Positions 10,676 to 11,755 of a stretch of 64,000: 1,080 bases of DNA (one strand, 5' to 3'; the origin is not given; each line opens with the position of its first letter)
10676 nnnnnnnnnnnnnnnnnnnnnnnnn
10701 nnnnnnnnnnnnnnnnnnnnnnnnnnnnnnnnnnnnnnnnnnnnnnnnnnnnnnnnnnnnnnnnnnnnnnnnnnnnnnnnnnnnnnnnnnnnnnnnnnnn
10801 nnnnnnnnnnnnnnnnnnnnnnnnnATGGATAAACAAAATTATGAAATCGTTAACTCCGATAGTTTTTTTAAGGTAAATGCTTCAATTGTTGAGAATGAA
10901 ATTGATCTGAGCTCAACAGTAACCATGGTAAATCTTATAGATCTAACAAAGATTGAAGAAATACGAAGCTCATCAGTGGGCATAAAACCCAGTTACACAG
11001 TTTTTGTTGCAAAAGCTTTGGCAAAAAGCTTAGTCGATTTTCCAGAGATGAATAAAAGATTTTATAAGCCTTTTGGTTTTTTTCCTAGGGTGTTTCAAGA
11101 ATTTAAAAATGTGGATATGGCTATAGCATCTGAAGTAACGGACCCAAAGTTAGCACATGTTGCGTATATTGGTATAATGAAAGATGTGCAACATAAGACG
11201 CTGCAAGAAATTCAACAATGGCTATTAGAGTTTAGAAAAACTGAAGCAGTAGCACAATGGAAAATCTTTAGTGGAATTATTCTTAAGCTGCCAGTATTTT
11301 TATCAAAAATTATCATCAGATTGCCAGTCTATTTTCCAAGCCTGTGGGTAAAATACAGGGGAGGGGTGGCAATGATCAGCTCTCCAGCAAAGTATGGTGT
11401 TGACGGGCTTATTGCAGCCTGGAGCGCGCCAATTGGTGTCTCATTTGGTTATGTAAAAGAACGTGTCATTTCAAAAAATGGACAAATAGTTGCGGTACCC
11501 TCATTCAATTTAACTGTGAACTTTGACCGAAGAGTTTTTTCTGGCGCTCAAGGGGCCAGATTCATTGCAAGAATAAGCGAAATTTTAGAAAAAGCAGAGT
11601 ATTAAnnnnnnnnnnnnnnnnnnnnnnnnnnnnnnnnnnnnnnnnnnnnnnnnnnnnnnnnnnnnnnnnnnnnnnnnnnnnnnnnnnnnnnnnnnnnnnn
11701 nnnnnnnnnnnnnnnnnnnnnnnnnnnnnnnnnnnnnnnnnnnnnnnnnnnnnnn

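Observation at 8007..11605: Stand-alone E2-acyltransferase catalytic-domain paralogs with the catalytic His replaced by Arg (DHR -> DRR)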

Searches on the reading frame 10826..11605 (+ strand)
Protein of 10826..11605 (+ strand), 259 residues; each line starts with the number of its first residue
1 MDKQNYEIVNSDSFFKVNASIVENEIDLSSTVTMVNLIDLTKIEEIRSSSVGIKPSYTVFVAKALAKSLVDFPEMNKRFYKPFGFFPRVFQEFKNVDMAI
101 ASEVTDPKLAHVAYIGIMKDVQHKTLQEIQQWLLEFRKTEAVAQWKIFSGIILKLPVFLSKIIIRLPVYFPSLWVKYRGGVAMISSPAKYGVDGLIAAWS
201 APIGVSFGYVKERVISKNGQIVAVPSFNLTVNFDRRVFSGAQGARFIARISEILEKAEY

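Call 3: search_protein_families(library=pfam, proteins=[window:10826-11605:+], max_evalue=0.01)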
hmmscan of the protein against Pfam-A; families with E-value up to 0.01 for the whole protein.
window:10826-11605:+ (259 aa): 1 family
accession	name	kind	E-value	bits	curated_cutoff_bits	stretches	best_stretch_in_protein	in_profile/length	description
PF00198.28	2-oxoacid_dh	-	8.6e-16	58.5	23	2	179-257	147-227/232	2-oxoacid dehydrogenases acyltransferase (catalytic domain)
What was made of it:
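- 10826..11605 (+): p2: stand-alone E2-core-like protein (259 aa), Bdellovibrionota 'ISSP...DRR..SG' subclade. Arg235 codon CGA at 11528-11530. PF00198 E 8.6e-16 (call 3).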

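Call 4: search_protein_families(library=ncbifam, proteins=[window:10826-11605:+], max_evalue=0.01)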
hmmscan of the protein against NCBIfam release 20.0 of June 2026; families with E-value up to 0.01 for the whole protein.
window:10826-11605:+ (259 aa): 9 families
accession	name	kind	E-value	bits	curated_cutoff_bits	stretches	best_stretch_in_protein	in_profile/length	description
NF008814.0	PRK11854.1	equivalog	6.7e-12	44.6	722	2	16-135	417-535/637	pyruvate dehydrogenase complex dihydrolipoyllysine-residue acetyltransferase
TIGR01349.1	PDHac_trf_mito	equivalog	1.4e-09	37.7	445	2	177-256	347-431/437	pyruvate dehydrogenase complex dihydrolipoamide acetyltransferase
NF008815.0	PRK11857.1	equivalog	5.4e-09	35.9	378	1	207-258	252-303/308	dihydrolipoamide acetyltransferase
TIGR01347.1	sucB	equivalog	1.7e-06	27.5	378.65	1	209-257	349-397/404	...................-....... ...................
TIGR01348.1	PDHac_trf_long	equivalog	2.6e-06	26.3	552.1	1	227-255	552-580/587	dihydrolipoyllysine-residue acetyltransferase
NF004309.0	PRK05704.1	equivalog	1.8e-05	24.3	449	1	209-256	353-400/408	2-oxoglutarate dehydrogenase complex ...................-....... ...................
NF008907.0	PRK12270.1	equivalog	8.6e-05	20.4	878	0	42-106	170-232/1241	multifunctional oxoglutarate decarboxylase/oxoglutarate dehydrogenase thiamine pyrophosphate-binding subunit/dihydrolipoyllysine-residue suc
NF011416.0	PRK14843.1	equivalog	0.0002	20.4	429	1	200-256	287-341/347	dihydrolipoamide acetyltransferase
TIGR02927.1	SucB_Actino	equivalog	0.00044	19.2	423.45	0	212-259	523-573/579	2-oxoglutarate dehydrogenase, E2 component, dihydrolipoamide succinyltransferase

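Call 5: search_solved_structures(query=window:10826-11605:+, max_evalue=0.01, show_alignments=3)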
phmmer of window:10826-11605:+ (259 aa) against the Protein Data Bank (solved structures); distinct sequences matched with E-value up to 0.01: 13.
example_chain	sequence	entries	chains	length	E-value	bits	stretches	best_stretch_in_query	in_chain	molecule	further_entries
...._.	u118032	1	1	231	2.3e-06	30.9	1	177-258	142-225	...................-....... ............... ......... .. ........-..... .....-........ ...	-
3l60_A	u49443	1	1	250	2.7e-06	30.7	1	177-258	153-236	BRANCHED-CHAIN ALPHA-KETO ACID DEHYDROGENASE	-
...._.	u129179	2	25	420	4.7e-06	29.9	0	201-255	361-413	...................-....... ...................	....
1c4t_A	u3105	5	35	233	5.4e-06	29.7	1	208-256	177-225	PROTEIN (DIHYDROLIPOAMIDE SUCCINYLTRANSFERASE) | DIHYDROLIPOAMIDE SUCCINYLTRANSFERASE | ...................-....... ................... component of 2-oxoglutar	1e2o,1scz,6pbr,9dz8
1b5s_A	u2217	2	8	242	1.5e-05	28.2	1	206-256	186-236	DIHYDROLIPOAMIDE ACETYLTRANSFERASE | Dihydrolipoyllysine-residue acetyltransferase component of pyruvate dehydrogenase complex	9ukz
3duf_I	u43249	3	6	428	8.2e-05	25.8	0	206-256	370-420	Dihydrolipoyllysine-residue acetyltransferase component of pyruvate dehydrogenase complex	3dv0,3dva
8osy_A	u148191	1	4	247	0.00058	23.1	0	178-254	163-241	Dihydrolipoyllysine-residue acetyltransferase component of pyruvate dehydrogenase complex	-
4n72_A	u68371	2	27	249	0.00059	23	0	178-254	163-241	Pyruvate dehydrogenase (Dihydrolipoyltransacetylase component) | Dihydrolipoyllysine-residue acetyltransferase component of pyruvate dehydrogenase complex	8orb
8eqn_A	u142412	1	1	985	0.00068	22.8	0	206-256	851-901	BG505 UFO-E2p-L4P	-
6zzi_A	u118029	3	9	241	0.0013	21.9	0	24-81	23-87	Dihydrolipoyllysine-residue acetyltransferase component of pyruvate dehydrogenase complex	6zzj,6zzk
9njt_A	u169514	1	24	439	0.0026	20.9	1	202-258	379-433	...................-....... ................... component of 2-oxoglutarate dehydrogenase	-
6zzl_A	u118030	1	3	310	0.0032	20.6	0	24-81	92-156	Dihydrolipoyllysine-residue acetyltransferase component of pyruvate dehydrogenase complex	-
6zzm_A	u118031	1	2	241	0.005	20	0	19-80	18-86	Dihydrolipoamide acetyltransferase component of pyruvate dehydrogenase complex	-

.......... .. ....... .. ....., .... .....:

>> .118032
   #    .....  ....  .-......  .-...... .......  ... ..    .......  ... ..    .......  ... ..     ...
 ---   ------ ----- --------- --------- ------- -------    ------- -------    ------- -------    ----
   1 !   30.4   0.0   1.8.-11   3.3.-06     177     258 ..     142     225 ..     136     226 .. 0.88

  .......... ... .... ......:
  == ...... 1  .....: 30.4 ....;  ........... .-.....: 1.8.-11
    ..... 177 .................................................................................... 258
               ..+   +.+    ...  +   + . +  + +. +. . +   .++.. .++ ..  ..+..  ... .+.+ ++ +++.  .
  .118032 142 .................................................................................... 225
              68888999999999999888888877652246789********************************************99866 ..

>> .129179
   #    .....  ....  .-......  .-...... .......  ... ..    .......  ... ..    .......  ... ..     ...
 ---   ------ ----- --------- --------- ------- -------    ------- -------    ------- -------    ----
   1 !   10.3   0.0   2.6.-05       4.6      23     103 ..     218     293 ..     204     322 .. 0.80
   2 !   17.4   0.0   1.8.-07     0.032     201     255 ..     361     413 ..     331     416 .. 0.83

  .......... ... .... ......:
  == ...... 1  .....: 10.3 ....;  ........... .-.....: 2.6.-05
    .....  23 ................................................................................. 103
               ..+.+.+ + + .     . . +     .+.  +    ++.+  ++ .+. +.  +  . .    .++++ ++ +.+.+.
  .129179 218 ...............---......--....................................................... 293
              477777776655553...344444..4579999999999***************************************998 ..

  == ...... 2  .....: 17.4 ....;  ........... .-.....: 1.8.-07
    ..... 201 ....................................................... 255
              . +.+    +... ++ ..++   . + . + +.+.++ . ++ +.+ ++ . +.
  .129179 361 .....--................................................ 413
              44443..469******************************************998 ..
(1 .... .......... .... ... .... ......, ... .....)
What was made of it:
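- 10826..11605 (+): FDRRV aligned on FDHRV (call 5).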

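Call 13: find_homologous_proteins(query=window:10826-11605:+, max_evalue=0.001)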
Query window:10826-11605:+ (259 aa): 91 proteins with E <= 0.001 among 667 candidates.
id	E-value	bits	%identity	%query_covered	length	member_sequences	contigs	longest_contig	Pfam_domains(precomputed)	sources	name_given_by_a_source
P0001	3.1e-154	530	93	100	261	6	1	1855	PF00198.29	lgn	-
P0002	3.8e-149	513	89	100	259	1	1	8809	PF00198.29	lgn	-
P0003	6.5e-119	414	70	98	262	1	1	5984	PF00198.29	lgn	-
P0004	1.4e-113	397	66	100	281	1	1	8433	PF00198.29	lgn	-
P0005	5.3e-112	392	68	99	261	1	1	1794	PF00198.29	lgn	-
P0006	1.6e-110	387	66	100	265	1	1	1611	PF00198.29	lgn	-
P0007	6.2e-110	385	64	100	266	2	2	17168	PF00198.29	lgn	-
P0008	8.6e-110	384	64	100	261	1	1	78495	PF00198.29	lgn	-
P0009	2.2e-109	383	64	100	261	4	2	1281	PF00198.29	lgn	-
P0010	2.4e-108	380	62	100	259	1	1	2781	PF00198.29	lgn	-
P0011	8.9e-108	378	64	100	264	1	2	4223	PF00198.29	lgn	-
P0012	3.4e-105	369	64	100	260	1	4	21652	PF00198.29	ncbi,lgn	-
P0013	9.8e-104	365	59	100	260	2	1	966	PF00198.29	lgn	-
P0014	3.1e-102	360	59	100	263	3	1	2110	PF00198.29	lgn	-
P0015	1.2e-89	318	57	97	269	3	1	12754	PF00198.29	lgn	-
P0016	6.4e-84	300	54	98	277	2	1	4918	PF00198.29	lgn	-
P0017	1.2e-83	299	53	97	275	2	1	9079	PF00198.29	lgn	-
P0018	3.2e-81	291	53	98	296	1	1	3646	PF00198.29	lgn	-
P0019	2.3e-76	275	49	98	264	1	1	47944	PF00198.29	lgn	-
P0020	3.9e-74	268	49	97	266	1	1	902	PF00198.29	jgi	jgi:pyruvate/2-oxoglutarate dehydrogenase complex dihydrolipoamide acyltransferase (E2) component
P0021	4.0e-73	264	49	98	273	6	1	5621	PF00198.29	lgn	-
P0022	1.1e-71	260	48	98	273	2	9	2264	PF00198.29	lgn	-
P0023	8.4e-71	257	49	98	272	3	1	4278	PF00198.29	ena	-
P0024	1.1e-70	256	49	98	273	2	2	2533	PF00198.29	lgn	-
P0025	1.1e-70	256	49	98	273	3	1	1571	PF00198.29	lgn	-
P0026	3.1e-70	255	47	100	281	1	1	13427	PF00198.29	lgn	-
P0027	1.2e-69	253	48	98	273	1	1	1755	PF00198.29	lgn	-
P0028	5.4e-67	244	45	98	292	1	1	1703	PF00198.29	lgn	-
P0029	1.3e-66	243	48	98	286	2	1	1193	PF00198.29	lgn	-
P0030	1.4e-66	243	47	100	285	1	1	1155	PF00198.29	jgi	jgi:pyruvate/2-oxoglutarate dehydrogenase complex dihydrolipoamide acyltransferase (E2) component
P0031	1.2e-65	240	47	98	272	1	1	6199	PF00198.29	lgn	-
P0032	1.9e-65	239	47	98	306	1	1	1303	PF00198.29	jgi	jgi:pyruvate/2-oxoglutarate dehydrogenase complex dihydrolipoamide acyltransferase (E2) component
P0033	5.2e-64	234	47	98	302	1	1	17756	PF00198.29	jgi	jgi:pyruvate/2-oxoglutarate dehydrogenase complex dihydrolipoamide acyltransferase (E2) component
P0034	4.6e-63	231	46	98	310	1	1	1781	PF00198.29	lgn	-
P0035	6.8e-63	231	45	98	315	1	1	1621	PF00198.29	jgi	jgi:hypothetical protein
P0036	7.0e-63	231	46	98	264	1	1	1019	PF00198.29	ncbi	-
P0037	8.2e-63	231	46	98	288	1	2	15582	PF00198.29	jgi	jgi:pyruvate/2-oxoglutarate dehydrogenase complex dihydrolipoamide acyltransferase (E2) component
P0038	1.5e-62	230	46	99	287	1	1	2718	PF00198.29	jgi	jgi:pyruvate/2-oxoglutarate dehydrogenase complex dihydrolipoamide acyltransferase (E2) component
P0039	1.8e-62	229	45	98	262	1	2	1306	PF00198.29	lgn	-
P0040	4.1e-62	228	44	98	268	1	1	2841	PF00198.29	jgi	jgi:pyruvate/2-oxoglutarate dehydrogenase complex dihydrolipoamide acyltransferase (E2) component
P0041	4.1e-62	228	48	95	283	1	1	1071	PF00198.29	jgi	jgi:pyruvate/2-oxoglutarate dehydrogenase complex dihydrolipoamide acyltransferase (E2) component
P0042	1.0e-61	227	45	95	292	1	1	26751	PF00198.29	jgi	jgi:hypothetical protein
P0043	2.6e-61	226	45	98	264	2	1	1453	PF00198.29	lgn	-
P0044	3.2e-61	225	45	98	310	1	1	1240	PF00198.29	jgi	jgi:pyruvate/2-oxoglutarate dehydrogenase complex dihydrolipoamide acyltransferase (E2) component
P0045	9.0e-61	224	46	99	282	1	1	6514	PF00198.29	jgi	jgi:pyruvate/2-oxoglutarate dehydrogenase complex dihydrolipoamide acyltransferase (E2) component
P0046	1.1e-60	224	44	98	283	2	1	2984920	PF00198.29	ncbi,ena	-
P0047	2.3e-60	223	45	98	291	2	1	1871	PF00198.29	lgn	-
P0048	4.0e-60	222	48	98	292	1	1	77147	PF00198.29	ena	-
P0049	6.5e-60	221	44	98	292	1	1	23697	PF00198.29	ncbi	ncbi:MAG: 2-oxo acid dehydrogenase subunit E2 [Phycisphaeraceae bacterium]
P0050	1.3e-59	220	45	99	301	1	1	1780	PF00198.29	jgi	jgi:pyruvate/2-oxoglutarate dehydrogenase complex dihydrolipoamide acyltransferase (E2) component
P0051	2.1e-59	219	45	98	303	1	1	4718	PF00198.29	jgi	jgi:hypothetical protein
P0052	3.0e-59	219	46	98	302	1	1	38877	PF00198.29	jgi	jgi:hypothetical protein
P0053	4.0e-59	219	43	98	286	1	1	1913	PF00198.29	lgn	-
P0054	1.2e-58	217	43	99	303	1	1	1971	PF00198.29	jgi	jgi:pyruvate/2-oxoglutarate dehydrogenase complex dihydrolipoamide acyltransferase (E2) component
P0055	1.2e-58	217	44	98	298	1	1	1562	PF00198.29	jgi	-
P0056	1.8e-58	216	44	98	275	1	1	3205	PF00198.29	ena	-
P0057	5.1e-58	215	46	100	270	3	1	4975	PF00198.29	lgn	-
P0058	5.1e-58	215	45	92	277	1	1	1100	PF00198.29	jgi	-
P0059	9.2e-58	214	47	97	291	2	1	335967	PF00198.29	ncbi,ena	-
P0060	1.4e-57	213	46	95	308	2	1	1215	PF00198.29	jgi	jgi:hypothetical protein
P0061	1.5e-57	213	44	100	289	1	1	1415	PF00198.29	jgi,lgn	jgi:pyruvate/2-oxoglutarate dehydrogenase complex dihydrolipoamide acyltransferase (E2) component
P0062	5.9e-57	211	43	98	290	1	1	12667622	PF00198.29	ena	-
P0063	6.8e-57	211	43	93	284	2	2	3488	PF00198.29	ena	-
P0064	1.9e-56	210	42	99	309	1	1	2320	PF00198.29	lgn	-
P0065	4.3e-56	209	43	98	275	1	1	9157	PF00198.29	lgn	-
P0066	5.9e-56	208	45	99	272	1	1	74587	PF00198.29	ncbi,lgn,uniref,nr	ncbi:2-oxo acid dehydrogenase subunit E2 [Aromatoleum evansii]|uniref:2-oxo acid dehydrogenase subun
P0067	8.8e-56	208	42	98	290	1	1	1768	PF00198.29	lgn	-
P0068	1.5e-55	207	42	98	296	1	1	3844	PF00198.29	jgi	jgi:pyruvate/2-oxoglutarate dehydrogenase complex dihydrolipoamide acyltransferase (E2) component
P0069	2.0e-55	206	43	98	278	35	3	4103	PF00198.29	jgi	jgi:pyruvate/2-oxoglutarate dehydrogenase complex dihydrolipoamide acyltransferase (E2) component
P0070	1.2e-54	204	42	98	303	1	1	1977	PF00198.29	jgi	jgi:pyruvate/2-oxoglutarate dehydrogenase complex dihydrolipoamide acyltransferase (E2) component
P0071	1.7e-54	203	44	98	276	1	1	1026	PF00198.29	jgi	-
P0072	2.0e-54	203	42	100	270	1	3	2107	PF00198.29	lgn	-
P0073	3.3e-54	202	43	100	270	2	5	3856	PF00198.29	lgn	-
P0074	1.6e-53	200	42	95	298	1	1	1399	PF00198.29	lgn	-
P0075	3.2e-53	199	42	99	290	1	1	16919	PF00198.29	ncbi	-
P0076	4.4e-53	199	43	95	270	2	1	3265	PF00198.29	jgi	jgi:pyruvate/2-oxoglutarate dehydrogenase complex dihydrolipoamide acyltransferase (E2) component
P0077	1.5e-52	197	44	85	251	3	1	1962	PF00198.29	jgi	jgi:pyruvate/2-oxoglutarate dehydrogenase complex dihydrolipoamide acyltransferase (E2) component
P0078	1.1e-51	194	43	95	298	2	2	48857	PF00198.29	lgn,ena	-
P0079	2.7e-50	190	41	98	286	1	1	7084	PF00198.29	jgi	jgi:pyruvate/2-oxoglutarate dehydrogenase complex dihydrolipoamide acyltransferase (E2) component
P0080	7.2e-49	185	40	97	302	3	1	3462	PF00198.29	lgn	-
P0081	7.7e-49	185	40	98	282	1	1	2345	PF00198.29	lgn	-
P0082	2.3e-45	173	50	64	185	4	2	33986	PF00198.29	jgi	-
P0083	7.5e-45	172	37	98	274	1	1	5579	PF00198.29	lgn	-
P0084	2.0e-44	170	38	98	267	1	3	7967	PF00198.29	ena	-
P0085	5.6e-44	169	46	74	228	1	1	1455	PF00198.29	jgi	jgi:hypothetical protein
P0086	1.4e-42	164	42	79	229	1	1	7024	PF00198.29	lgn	-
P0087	6.1e-42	162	37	98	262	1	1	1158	PF00198.29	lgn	-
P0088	1.0e-41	162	37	98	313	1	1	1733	PF00198.29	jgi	jgi:2-oxoacid dehydrogenases acyltransferase (catalytic domain)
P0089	9.0e-41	158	38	95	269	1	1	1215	PF00198.29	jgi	-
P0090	2.9e-36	144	47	62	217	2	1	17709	PF00198.29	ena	-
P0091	2.6e-24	105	29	97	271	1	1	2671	PF00198.29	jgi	jgi:pyruvate/2-oxoglutarate dehydrogenase complex dihydrolipoamide acyltransferase (E2) component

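Call 15: find_encoding_contigs(protein=P0066, flank=8000, max_places=3)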
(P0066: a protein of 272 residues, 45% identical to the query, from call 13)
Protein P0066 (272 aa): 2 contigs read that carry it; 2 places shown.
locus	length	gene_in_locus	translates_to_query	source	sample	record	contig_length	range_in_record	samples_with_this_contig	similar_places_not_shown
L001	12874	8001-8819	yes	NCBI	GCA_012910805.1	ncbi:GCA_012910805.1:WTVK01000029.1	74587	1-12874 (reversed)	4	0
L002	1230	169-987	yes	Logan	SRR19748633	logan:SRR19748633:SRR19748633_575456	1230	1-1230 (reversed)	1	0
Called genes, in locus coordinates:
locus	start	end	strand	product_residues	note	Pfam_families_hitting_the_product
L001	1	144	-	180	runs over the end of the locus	-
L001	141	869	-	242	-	-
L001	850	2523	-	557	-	PF05157:MshEN, PF00437:T2SSE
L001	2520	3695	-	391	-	PF00482:T2SSF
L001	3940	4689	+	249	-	PF01464:SLT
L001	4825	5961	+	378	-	PF01073:3Beta_HSD, PF01370:Epimerase, PF02719:Polysacc_synt_2, PF13460:NAD_binding_10, PF16363:GDP_Man_Dehyd, PF07993:NAD_binding_4, PF01370:Epimerase, PF16363:GDP_Man_Dehyd, +1 more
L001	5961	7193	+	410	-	PF04101:Glyco_tran_28_C (weak), PF06722:EryCIII-like_C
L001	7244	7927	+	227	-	PF00132:Hexapep, PF14602:Hexapep_2 (weak)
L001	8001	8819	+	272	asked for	PF00198:2-oxoacid_dh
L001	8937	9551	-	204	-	PF01610:DDE_Tnp_ISL3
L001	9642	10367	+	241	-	PF05598:DUF772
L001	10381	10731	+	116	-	PF01609:DDE_Tnp_1, PF13586:DDE_Tnp_1_2 (weak), PF13751:DDE_Tnp_1_6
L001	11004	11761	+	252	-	PF13340:DUF4096, PF01609:DDE_Tnp_1, PF13612:DDE_Tnp_1_3 (weak), PF13586:DDE_Tnp_1_2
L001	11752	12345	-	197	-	PF14690:Zn_ribbon_ISL3 (weak), PF13542:HTH_Tnp_ISL3, PF01610:DDE_Tnp_ISL3 (weak)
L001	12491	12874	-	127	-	?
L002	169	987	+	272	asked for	PF00198:2-oxoacid_dh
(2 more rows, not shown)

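Call 16: find_encoding_contigs(protein=P0046, flank=8000, max_places=3)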
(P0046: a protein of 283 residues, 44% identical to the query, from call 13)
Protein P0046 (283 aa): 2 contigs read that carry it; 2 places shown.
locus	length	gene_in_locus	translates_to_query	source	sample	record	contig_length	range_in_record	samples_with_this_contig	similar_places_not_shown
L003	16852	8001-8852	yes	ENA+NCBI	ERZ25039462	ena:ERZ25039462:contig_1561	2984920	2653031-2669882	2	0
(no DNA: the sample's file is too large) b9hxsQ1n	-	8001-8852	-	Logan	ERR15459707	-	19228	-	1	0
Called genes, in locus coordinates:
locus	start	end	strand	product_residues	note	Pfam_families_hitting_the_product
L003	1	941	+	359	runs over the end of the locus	PF00881:Nitroreductase (faint), PF14512:TM1586_NiRdase (weak)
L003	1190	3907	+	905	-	PF00515:TPR_1 (faint), PF14559:TPR_19, PF13432:TPR_16 (weak), PF13432:TPR_16, PF14559:TPR_19, PF23914:TPR_CcmH_CycH (weak), PF14559:TPR_19 (weak), PF23914:TPR_CcmH_CycH (weak), +14 more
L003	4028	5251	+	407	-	PF06722:EryCIII-like_C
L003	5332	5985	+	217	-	-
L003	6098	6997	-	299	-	PF07589:PEP_exosort_dom (weak)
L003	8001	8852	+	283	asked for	PF00198:2-oxoacid_dh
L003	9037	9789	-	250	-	PF00765:Autoind_synth (faint), PF13444:Acetyltransf_5, PF21926:FeeM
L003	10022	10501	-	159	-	PF00027:cNMP_binding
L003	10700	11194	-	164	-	PF06897:DUF1269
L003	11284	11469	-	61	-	-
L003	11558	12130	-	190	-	-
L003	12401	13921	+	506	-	PF00089:Trypsin, PF13365:Trypsin_2, PF14685:PDZ_Tricorn (faint), PF00595:PDZ (weak), PF13180:PDZ_2, PF00595:PDZ (weak), PF13180:PDZ_2 (weak), PF17820:PDZ_6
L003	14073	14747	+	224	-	PF00072:Response_reg, PF00486:Trans_reg_C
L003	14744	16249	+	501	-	PF00672:HAMP, PF00512:HisKA, PF02518:HATPase_c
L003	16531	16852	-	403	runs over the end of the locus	PF00266:Aminotran_5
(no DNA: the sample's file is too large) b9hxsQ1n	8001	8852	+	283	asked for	PF00198:2-oxoacid_dh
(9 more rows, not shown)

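Call 17: find_encoding_contigs(protein=P0008, flank=8000, max_places=3)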
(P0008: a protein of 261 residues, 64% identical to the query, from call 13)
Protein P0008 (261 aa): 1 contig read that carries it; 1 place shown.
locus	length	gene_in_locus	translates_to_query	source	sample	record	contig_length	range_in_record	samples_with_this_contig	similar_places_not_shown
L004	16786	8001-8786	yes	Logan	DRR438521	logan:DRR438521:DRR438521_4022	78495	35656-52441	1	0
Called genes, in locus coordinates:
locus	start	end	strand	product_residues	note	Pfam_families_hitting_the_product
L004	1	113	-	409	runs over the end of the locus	PF00270:DEAD, PF04851:ResIII, PF00271:Helicase_C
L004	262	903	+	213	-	-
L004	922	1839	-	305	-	PF01007:IRK, PF07885:Ion_trans_2 (weak), PF17655:IRK_C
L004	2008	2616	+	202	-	-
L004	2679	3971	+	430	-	PF02518:HATPase_c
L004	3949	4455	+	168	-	PF00072:Response_reg, PF02954:HTH_8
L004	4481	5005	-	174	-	-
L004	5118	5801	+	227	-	PF13847:Methyltransf_31 (weak)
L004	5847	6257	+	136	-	PF01878:EVE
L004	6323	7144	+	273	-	PF20181:DUF6544, PF21900:DUF6920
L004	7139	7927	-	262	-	PF00165:HTH_AraC, PF12833:HTH_18, PF00165:HTH_AraC (weak)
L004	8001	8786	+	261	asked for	PF00198:2-oxoacid_dh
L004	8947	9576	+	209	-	PF14117:DUF4287 (weak), PF08327:AHSA1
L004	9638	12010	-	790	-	-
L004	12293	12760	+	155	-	-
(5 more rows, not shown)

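Call 19: find_related_loci(query=A1, collection=genome_contigs, flank=8000)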
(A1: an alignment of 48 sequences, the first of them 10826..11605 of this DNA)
Query A1 (259 aa) in genome_contigs; peptide patterns used: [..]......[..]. (x = any residue, [..] = any of these).
59 stretches matched a pattern; 55 encode a relative of the query (tblastn E <= 1e-3); 55 distinct loci.
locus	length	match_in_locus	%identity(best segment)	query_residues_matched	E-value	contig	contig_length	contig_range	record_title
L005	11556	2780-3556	64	1-259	9e-114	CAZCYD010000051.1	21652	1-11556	MAG TPA_asm: uncultured Pseudobdellovibrionaceae bacterium isolate binchicken_co350_57 genome assembly, contig: NODE_306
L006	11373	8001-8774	53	3-258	2e-85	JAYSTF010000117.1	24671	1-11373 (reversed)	MAG: Pseudobdellovibrionaceae bacterium isolate GFS_12387 GFS_12387_116, whole genome shotgun sequence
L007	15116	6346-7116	49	5-257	4e-81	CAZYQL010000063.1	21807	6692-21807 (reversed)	MAG TPA_asm: uncultured Phycisphaeraceae bacterium isolate SRP128246_co1_458 genome assembly, contig: NODE_4783_length_2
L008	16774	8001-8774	48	5-258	1e-79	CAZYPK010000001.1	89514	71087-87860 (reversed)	MAG TPA_asm: uncultured Phycisphaeraceae bacterium isolate SRP344714_co2_493 genome assembly, contig: NODE_524_length_89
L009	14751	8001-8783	46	4-258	6e-73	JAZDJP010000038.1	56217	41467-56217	MAG: Planctomycetota bacterium isolate MEGAHIT-group-0.494 k141_16082584, whole genome shotgun sequence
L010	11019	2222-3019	45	1-258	1e-72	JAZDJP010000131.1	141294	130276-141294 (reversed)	MAG: Planctomycetota bacterium isolate MEGAHIT-group-0.494 k141_11317087, whole genome shotgun sequence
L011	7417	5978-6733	44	13-259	5e-71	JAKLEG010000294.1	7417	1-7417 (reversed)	MAG: Myxococcota bacterium isolate RA.bin128 RA.bin128_294, whole genome shotgun sequence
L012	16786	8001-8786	43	1-258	2e-70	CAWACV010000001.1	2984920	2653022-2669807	MAG: uncultured Gammaproteobacteria bacterium isolate MFD00905.bin.3.183 genome assembly, contig: contig_1561, whole gen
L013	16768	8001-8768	44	5-258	8e-69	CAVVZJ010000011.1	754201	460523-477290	MAG: uncultured Planctomycetales bacterium isolate MFD01721.bin.2.217 genome assembly, contig: contig_30585, whole genom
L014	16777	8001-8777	41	5-259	3e-68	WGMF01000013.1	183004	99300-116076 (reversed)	MAG: Phycisphaera sp. isolate RI_382 c_000000028493, whole genome shotgun sequence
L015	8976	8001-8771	44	5-257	1e-67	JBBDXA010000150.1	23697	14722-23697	MAG: Phycisphaeraceae bacterium isolate LejiaD_62_11 Lejia_D_3485_length_23697_cov_6, whole genome shotgun sequence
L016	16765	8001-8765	47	6-255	4e-67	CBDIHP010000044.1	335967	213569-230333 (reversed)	MAG: Isosphaeraceae bacterium isolate e74af02e-f4d8-48a9-a94a-622a426f4839 genome assembly, contig: contig_44, whole gen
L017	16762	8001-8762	44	6-257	1e-66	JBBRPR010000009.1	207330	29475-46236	MAG: Planctomycetota bacterium isolate La1_metabat2.451 LA1C_B2.451_k141_2552310L_207330_cov_20.5273, whole genome shotg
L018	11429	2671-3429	44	5-257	2e-66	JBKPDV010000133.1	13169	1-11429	MAG: Acidobacteriota bacterium isolate GB_EKS_MAG_00015 GB_EKS_000000886172, whole genome shotgun sequence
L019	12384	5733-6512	42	3-258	9e-66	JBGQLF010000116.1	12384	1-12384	MAG: Gemmataceae bacterium isolate OBJ2_061818_050_44 k141_3444360_length_12384_cov_8.0000, whole genome shotgun sequenc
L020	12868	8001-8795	45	2-258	1e-65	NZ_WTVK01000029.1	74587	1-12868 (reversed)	Aromatoleum evansii strain KB740 NODE_29_length_74587_cov_46.8197, whole genome shotgun sequence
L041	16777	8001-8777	37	1-258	3e-50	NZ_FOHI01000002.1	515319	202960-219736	Nitrosospira multiformis strain Nl7, whole genome shotgun sequence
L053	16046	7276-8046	37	5-258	4e-49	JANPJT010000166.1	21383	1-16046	MAG: Pseudomonadota bacterium isolate VAR_61_metabat_364 VAR_61_k141_4052921, whole genome shotgun sequence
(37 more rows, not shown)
